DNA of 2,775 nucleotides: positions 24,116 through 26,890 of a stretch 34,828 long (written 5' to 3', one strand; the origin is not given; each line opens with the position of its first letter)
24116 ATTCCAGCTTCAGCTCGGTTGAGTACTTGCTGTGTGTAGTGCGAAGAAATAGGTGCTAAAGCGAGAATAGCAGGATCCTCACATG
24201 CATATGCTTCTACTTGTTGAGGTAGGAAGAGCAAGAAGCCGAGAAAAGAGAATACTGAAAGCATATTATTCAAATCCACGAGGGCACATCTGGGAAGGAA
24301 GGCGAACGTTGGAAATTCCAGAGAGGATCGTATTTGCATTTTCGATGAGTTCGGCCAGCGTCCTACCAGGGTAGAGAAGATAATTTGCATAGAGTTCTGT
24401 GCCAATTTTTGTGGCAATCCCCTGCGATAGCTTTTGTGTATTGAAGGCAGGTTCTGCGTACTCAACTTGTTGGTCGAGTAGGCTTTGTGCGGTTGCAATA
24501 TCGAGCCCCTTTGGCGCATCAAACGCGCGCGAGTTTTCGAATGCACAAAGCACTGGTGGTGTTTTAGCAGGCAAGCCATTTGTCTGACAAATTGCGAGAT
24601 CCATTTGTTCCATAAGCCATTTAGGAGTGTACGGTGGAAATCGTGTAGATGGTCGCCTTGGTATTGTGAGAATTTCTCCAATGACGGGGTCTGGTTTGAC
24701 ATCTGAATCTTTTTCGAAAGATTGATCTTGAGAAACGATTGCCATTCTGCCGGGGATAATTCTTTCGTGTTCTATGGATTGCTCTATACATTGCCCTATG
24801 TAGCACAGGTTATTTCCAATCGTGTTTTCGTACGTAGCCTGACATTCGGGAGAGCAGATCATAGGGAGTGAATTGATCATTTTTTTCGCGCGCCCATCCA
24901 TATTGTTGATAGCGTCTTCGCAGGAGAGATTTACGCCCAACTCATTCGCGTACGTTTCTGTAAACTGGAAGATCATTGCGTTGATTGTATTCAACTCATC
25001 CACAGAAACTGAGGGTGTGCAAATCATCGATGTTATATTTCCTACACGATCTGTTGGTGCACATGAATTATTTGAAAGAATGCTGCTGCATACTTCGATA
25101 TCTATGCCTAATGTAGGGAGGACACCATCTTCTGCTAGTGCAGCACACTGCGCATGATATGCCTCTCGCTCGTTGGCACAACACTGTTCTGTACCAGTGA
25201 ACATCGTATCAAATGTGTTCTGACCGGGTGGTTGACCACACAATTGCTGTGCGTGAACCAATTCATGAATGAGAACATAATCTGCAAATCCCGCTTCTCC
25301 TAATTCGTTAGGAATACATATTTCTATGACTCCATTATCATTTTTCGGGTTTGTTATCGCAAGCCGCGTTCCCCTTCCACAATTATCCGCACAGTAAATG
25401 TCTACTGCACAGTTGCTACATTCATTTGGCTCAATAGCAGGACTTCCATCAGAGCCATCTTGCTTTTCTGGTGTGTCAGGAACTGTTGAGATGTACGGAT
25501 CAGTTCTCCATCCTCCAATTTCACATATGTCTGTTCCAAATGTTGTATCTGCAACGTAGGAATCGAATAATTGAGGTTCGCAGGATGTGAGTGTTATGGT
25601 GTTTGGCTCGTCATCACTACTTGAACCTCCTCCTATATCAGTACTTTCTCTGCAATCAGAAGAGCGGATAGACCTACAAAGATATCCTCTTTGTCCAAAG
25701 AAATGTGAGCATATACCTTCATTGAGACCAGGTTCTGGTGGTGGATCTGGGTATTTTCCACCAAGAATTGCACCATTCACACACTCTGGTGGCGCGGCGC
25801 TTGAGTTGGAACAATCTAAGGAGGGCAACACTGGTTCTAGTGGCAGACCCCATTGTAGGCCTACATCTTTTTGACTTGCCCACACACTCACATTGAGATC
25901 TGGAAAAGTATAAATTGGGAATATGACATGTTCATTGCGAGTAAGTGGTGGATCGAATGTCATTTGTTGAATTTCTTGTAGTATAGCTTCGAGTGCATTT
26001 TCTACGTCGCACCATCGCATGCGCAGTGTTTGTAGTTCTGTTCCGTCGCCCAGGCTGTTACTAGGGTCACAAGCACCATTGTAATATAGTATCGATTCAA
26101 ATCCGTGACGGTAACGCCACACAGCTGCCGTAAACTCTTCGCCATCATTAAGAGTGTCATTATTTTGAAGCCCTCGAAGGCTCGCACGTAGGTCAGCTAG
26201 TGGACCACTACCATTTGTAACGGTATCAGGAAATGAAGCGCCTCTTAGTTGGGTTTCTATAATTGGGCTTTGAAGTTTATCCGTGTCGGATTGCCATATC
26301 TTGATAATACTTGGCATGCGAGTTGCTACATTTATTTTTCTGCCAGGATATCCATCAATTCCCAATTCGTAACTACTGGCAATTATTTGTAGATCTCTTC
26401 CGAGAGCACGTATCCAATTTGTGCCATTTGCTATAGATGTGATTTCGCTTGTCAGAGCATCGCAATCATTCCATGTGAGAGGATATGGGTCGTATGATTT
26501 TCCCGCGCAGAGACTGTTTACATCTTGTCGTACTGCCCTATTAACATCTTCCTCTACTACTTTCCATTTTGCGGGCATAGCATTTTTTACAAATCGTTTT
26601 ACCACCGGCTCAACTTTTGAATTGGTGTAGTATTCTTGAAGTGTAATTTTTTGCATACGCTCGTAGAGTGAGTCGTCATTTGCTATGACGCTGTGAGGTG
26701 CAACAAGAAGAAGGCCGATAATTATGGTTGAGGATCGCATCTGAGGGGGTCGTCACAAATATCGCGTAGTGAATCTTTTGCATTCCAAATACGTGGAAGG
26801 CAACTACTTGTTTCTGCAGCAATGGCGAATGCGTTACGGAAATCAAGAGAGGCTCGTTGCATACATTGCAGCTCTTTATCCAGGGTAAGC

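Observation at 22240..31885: Tightly coupled six-gene operon: five orphan cysteine-rich secreted proteins plus a type IV pilin-like gene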

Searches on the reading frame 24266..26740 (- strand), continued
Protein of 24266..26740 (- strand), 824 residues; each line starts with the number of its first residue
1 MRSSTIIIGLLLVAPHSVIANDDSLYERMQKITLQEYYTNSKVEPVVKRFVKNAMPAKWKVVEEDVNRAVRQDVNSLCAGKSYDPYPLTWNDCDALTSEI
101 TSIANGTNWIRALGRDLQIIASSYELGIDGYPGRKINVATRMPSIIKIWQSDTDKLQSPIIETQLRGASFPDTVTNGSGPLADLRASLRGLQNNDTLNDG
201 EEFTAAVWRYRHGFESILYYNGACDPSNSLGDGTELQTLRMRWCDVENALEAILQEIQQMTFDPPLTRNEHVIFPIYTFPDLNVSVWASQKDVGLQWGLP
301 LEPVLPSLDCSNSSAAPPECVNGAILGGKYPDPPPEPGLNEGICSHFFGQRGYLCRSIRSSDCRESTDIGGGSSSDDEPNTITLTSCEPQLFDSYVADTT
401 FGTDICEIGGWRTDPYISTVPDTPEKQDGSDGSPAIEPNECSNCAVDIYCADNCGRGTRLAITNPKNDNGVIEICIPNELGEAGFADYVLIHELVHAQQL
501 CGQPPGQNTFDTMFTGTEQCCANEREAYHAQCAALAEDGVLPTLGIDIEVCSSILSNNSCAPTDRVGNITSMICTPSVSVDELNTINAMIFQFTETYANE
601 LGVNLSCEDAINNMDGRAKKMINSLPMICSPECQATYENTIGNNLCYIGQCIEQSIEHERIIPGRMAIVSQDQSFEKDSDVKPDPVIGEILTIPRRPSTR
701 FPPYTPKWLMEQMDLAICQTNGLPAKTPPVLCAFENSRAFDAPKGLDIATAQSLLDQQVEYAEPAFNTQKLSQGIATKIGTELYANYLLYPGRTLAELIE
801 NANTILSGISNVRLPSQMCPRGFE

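Call 36: fold_search(model_id=the predicted structure, library=pdb)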
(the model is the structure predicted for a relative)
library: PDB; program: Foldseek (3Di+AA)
matches with E <= 10: 34; with E <= 0.001: 0
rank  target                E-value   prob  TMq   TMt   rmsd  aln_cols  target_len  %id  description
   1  9dbi_D                5.8e-01  0.08  0.07  0.19  18.2       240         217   10  Structure of Hailong HalB D21A/D23A mutant (released 2025-05-07)
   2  9dbj_D                1.8e+00  0.06  0.07  0.21  16.4       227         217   10  Structure of Hailong HalB R164A mutant with non-hydrolyzable dATP (released 2025-05-07)
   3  9dbi_A                1.9e+00  0.04  0.07  0.18  17.8       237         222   10  Structure of Hailong HalB D21A/D23A mutant (released 2025-05-07)
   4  1w5d                  2.9e+00  0.02  0.06  0.09  17.8       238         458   10  Crystal structure of PBP4a from Bacillus subtilis (released 2005-12-07)
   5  9h2h_G                3.4e+00  0.03  0.06  0.16  18.1       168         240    8  AcMNPV apical cap - composite map of the C2 plug (released 2025-06-04)
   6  4k90_A                3.7e+00  0.05  0.10  0.17  12.5       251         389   14  Extracellular metalloproteinase from Aspergillus (released 2013-10-23)
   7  8i8c_M                3.7e+00  0.03  0.05  0.14  16.1       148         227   13  Plug structure of the Autographa californica multiple nucleopolyhedrovirus (AcMNPV) (released 2023-12-13)
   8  7z6t_AAA              4.1e+00  0.06  0.10  0.16  11.5       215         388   12  Aspergillus clavatus M36 protease without the propeptide (released 2023-03-22)
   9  8i2h                  4.1e+00  0.03  0.06  0.08  20.3       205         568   13  Follicle stimulating hormone receptor (released 2023-03-22)
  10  9h2a_A                4.7e+00  0.02  0.06  0.15  19.8       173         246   10  AcMNPV complete basal cap (released 2025-06-04)
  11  3we9                  4.9e+00  0.03  0.06  0.16  14.4       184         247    9  The crystal structure of YisP from Bacillus subtilis subsp. subtilis strain 168 (released 2014-07-02)
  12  1bsx_A                4.9e+00  0.03  0.06  0.13  12.6       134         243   11  STRUCTURE AND SPECIFICITY OF NUCLEAR RECEPTOR-COACTIVATOR INTERACTIONS (released 1999-08-26)
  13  8ga5_A                5.4e+00  0.04  0.06  0.10  14.7       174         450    9  CLC-ec1 L25C/A450C/C85A at pH 4.5 100mM Cl Intermediate (released 2024-02-07)
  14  8i8b_H                5.4e+00  0.02  0.06  0.14  17.7       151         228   11  Outer shell and inner layer structures of Autographa californica multiple nucleopolyhedrovirus (AcMNPV) (released 2023-12-13)
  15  4mc3                  5.7e+00  0.02  0.06  0.13  17.0       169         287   11  Hedycaryol synthase in complex with Nerolidol (released 2014-01-29)
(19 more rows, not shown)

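Call 41: search_protein_families(library=pfam, proteins=[L019:9589-11685:+, L047:9368-11428:+, L011:12448-14361:+, L004:12564-14357:+, L012:4927-6684:+, L037:2064-3776:+, L029:9494-11203:+, L042:12478-14181:+, L045:12535-14235:+, L048:12460-14160:+], max_evalue=0.01)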
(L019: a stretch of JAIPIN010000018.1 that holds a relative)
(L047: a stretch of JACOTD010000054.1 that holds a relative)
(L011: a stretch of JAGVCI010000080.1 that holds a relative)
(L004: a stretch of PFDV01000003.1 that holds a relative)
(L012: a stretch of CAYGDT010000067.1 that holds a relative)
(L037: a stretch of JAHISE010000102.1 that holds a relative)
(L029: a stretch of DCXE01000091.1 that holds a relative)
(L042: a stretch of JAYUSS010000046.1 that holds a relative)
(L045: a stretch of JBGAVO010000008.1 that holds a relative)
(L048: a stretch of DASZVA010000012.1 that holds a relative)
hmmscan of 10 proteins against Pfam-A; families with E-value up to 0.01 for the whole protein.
L019:9589-11685:+ (699 aa): 0 families

L047:9368-11428:+ (687 aa): 1 family
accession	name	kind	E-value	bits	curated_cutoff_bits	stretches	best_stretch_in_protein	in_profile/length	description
PF18895.5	T4SS_pilin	-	8.8e-09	35.8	26.6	1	625-680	15-70/71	Type IV secretion system pilin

L011:12448-14361:+ (638 aa): 0 families

L004:12564-14357:+ (598 aa): 0 families

L012:4927-6684:+ (586 aa): 0 families

L037:2064-3776:+ (571 aa): 0 families

L029:9494-11203:+ (570 aa): 0 families

L042:12478-14181:+ (568 aa): 0 families

L045:12535-14235:+ (567 aa): 0 families

L048:12460-14160:+ (567 aa): 0 families
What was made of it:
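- Closest known: VirB2-like. Same: Two species carry a PF18895 domain fused to g5 (call 41).
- g5 is fused to a VirB2-like domain in two species (call 41).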

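Call 55: search_protein_families(library=pfam, proteins=[L038:14201-14749:+, L014:14003-15490:+, L014:15696-16628:+, L061:13979-15436:+, L081:11584-13041:+, L009:6077-8218:+, L023:15161-17041:-, L026:14044-14277:+, L058:7747-8010:+, L073:15113-15865:-], max_evalue=0.01)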
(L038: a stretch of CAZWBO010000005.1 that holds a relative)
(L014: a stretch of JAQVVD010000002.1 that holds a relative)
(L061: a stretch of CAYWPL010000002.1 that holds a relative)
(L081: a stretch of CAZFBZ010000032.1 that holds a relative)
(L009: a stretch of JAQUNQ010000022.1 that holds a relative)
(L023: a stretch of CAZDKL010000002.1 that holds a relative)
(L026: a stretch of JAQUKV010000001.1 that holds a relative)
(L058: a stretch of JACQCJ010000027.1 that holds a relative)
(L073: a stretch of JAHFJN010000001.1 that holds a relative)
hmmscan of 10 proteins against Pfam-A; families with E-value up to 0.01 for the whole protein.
L038:14201-14749:+ (182 aa): 0 families

L014:14003-15490:+ (495 aa): 0 families

L014:15696-16628:+ (310 aa): 0 families

L061:13979-15436:+ (485 aa): 40 families (the best 25 are shown)
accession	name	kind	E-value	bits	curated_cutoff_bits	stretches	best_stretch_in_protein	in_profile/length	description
PF00005.33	ABC_tran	-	1e-47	162.6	25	2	26-158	1-137/137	ABC transporter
PF13304.12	AAA_21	-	1.7e-22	81.3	27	2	395-472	221-304/304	AAA domain, putative AbiEii toxin, Type IV TA system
PF02463.25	SMC_N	-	4.7e-13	49.5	40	1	39-192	27-205/220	RecF/RecN/SMC N terminal domain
PF13555.12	AAA_29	-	8e-10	38.8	27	1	304-341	5-40/61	P-loop containing region of AAA domain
PF13191.12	AAA_16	-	2.7e-09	38.2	32.6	1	324-371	25-66/167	AAA ATPase domain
PF20720.3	nSTAND3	-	9.7e-09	35.5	27.2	2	25-68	6-49/155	Novel STAND NTPase 3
PF13476.12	AAA_23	-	2e-08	35.5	27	0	40-55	23-38/201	AAA domain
PF03193.22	RsgA_GTPase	-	2.6e-08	34.3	30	1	295-346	77-129/174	RsgA GTPase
PF13401.12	AAA_22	-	5.6e-08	33.6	27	1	39-171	8-107/130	AAA domain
PF03215.21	Rad17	-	2.2e-06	28.2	23.8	0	38-63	47-72/186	Rad17 P-loop domain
PF12775.13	AAA_7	-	6.7e-06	26.2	25.8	0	316-347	26-57/181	P-loop containing dynein motor region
PF13479.12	AAA_24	-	8.5e-06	26.2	27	0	324-347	3-23/195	AAA domain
PF00437.27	T2SSE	-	9.3e-06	25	24.9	1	305-343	123-162/370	Type II/IV secretion system protein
PF13173.12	AAA_14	-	1.5e-05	25.4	27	0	39-64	5-29/129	AAA domain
PF01078.27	Mg_chelatase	-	1.6e-05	24.8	20.3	0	305-344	4-43/207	Magnesium chelatase, subunit ChlI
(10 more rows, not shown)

L081:11584-13041:+ (485 aa): 41 families (the best 25 are shown)
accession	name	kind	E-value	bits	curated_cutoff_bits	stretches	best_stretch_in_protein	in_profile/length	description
PF00005.33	ABC_tran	-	4.9e-48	163.6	25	2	26-158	1-137/137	ABC transporter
PF13304.12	AAA_21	-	5.6e-23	82.9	27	2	395-472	221-304/304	AAA domain, putative AbiEii toxin, Type IV TA system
PF02463.25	SMC_N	-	1.2e-13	51.5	40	1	113-192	120-205/220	RecF/RecN/SMC N terminal domain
PF13555.12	AAA_29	-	8.1e-10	38.8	27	1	304-341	5-40/61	P-loop containing region of AAA domain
PF13191.12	AAA_16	-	2e-09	38.6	32.6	1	324-381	25-85/167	AAA ATPase domain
PF03193.22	RsgA_GTPase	-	9.7e-09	35.7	30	1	272-346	61-129/174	RsgA GTPase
PF20720.3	nSTAND3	-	9.9e-09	35.5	27.2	2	25-68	6-49/155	Novel STAND NTPase 3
PF13476.12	AAA_23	-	1.9e-08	35.7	27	0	40-55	23-38/201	AAA domain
PF13401.12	AAA_22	-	8.4e-08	33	27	0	39-119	8-63/130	AAA domain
PF03215.21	Rad17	-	2e-06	28.3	23.8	0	38-63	47-72/186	Rad17 P-loop domain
PF13479.12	AAA_24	-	5.8e-06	26.7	27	0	324-347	3-23/195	AAA domain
PF12775.13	AAA_7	-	7.3e-06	26.1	25.8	0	316-347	26-57/181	P-loop containing dynein motor region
PF00437.27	T2SSE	-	1e-05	24.9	24.9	1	305-343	123-162/370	Type II/IV secretion system protein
PF01078.27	Mg_chelatase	-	1.5e-05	24.9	20.3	0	305-344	4-43/207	Magnesium chelatase, subunit ChlI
PF13173.12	AAA_14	-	2.2e-05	24.9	27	0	39-64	5-29/129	AAA domain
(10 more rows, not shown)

L009:6077-8218:+ (713 aa): 1 family
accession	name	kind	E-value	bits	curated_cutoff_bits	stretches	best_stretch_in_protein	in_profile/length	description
PF03030.21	H_PPase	-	5.7e-250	831.9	29.7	1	16-706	1-643/645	Inorganic H+ pyrophosphatase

L023:15161-17041:- (626 aa): 0 families

L026:14044-14277:+ (77 aa): 0 families

L058:7747-8010:+ (87 aa): 0 families

L073:15113-15865:- (250 aa): 0 families
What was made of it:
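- The same slot holds unrelated insertions elsewhere, an ABC-F ATPase and an H+-PPase (call 55).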

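Call 63: search_protein_representatives(alignment_id=A1)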
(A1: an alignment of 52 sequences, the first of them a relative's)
Query: 52 sequences, 810 profile positions. Proteins with E-value up to 0.001 (for the whole library): 283; up to 1e-10: 255; up to 1e-30: 211. The best 150 are listed.
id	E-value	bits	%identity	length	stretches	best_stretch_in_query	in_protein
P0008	0.0e+00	1011.8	-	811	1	1-804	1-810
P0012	7.8e-291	983.3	-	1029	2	391-807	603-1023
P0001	1.5e-289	979.1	-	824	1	1-801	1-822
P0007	2.5e-279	945.2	-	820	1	1-801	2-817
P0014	5.9e-277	937.4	-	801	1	1-808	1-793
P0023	6.0e-268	907.6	-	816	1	1-808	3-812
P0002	1.2e-267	906.7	-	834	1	3-801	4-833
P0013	2.0e-265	899.2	-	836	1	3-807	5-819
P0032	2.2e-262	889.2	-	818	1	1-803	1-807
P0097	1.0e-255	867.2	-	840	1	3-805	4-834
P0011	6.9e-255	864.4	-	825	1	1-802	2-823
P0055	1.1e-253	860.4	-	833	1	1-805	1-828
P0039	2.4e-252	856.0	-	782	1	1-808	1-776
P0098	2.6e-252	855.9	-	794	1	4-805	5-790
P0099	1.3e-251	853.6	-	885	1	1-807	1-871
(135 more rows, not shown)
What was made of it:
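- The g4 family is confined to 283 of 1.84e9 representatives (call 63).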

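Call 71: fold_search(model_id=the predicted structure, library=viral)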
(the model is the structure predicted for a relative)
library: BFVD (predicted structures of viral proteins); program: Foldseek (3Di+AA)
matches with E <= 10: 136; with E <= 0.001: 0
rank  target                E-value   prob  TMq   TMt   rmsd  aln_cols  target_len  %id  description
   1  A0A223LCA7            4.2e-01  0.35  0.10  0.30  11.3       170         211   15  IrrE N-terminal-like domain-containing protein [Bacillus phage PBS1]
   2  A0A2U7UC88            4.2e-01  0.08  0.07  0.13  20.1       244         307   11  Uncharacterized protein [Pandoravirus neocaledonia]
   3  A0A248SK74            4.7e-01  0.20  0.08  0.22  11.9       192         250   10  (no name in the UniProt tables at hand)
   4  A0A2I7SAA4            4.9e-01  0.10  0.07  0.17  17.7       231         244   10  (no name in the UniProt tables at hand)
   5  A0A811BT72            6.2e-01  0.08  0.07  0.14  22.2       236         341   13  Uncharacterized protein [Pandoravirus japonicus]
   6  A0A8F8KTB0            6.5e-01  0.04  0.06  0.09  28.8       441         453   12  Uncharacterized protein [Clandestinovirus]
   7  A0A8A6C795            6.8e-01  0.05  0.06  0.10  30.1       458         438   12  (no name in the UniProt tables at hand)
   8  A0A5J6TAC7            7.2e-01  0.21  0.09  0.31  15.4       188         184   14  Peptidase [Bacillus phage 019DV002]
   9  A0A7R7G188            7.2e-01  0.21  0.09  0.26  12.9       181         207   19  (no name in the UniProt tables at hand)
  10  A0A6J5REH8            7.5e-01  0.07  0.08  0.10  32.8       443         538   11  Bacteriophage lambda, GpH, tail tape measure, N-terminal [uncultured Caudovirales phage]
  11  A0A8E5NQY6            8.6e-01  0.25  0.06  0.21  16.7       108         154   14  (no name in the UniProt tables at hand)
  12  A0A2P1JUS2            9.1e-01  0.18  0.09  0.30  10.7       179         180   12  Uncharacterized protein [Bacillus phage Anath]
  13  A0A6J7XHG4            9.1e-01  0.08  0.08  0.06  24.1       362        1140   13  Bacteriophage lambda, GpH, tail tape measure, N-terminal [uncultured Caudovirales phage]
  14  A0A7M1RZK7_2          1.2e+00  0.04  0.07  0.05  16.5       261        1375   11  ART-PolyVal-like domain-containing protein [uncultured phage cr271_1]
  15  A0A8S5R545            1.2e+00  0.03  0.06  0.13  19.8       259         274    6  Putative nucleotidyltransferase [Ackermannviridae sp. ctaCq7]
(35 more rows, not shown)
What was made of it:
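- On Zincin metallopeptidase (g4 residues 436-566): Foldseek: M36, M61, IrrE and SprT at E 0.4-8 (calls 36, 71).
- Tried and rejected: Nothing scored at E < 0.4 against PDB or BFVD (calls 36, 71).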

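Call 78: search_protein_families(library=phrogs, proteins=[window:24266-26740:-], max_evalue=0.01)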
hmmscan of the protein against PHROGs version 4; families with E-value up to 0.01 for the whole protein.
window:24266-26740:- (824 aa): 0 families

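Call 79: search_protein_families(library=padloc, proteins=[window:24266-26740:-], max_evalue=0.01)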
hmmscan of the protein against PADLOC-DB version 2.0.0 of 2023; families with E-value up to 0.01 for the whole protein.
window:24266-26740:- (824 aa): 0 families

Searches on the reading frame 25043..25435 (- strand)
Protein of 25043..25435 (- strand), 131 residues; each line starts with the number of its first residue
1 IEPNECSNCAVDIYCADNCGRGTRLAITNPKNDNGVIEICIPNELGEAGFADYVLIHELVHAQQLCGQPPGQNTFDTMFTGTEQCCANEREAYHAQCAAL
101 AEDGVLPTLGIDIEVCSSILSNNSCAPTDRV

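Call 83: search_protein_families(library=pfam, proteins=[window:25043-25435:-], max_evalue=10)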
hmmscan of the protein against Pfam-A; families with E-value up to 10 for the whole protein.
seq(131 aa): 2 families
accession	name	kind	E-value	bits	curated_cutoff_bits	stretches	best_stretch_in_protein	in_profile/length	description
PF01863.23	YgjP-like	-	0.1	13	26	1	50-63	165-178/207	YgjP-like, metallopeptidase domain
PF20352.3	DUF6647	-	0.16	12.1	24.1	1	50-128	108-169/174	Domain of unknown function (DUF6647)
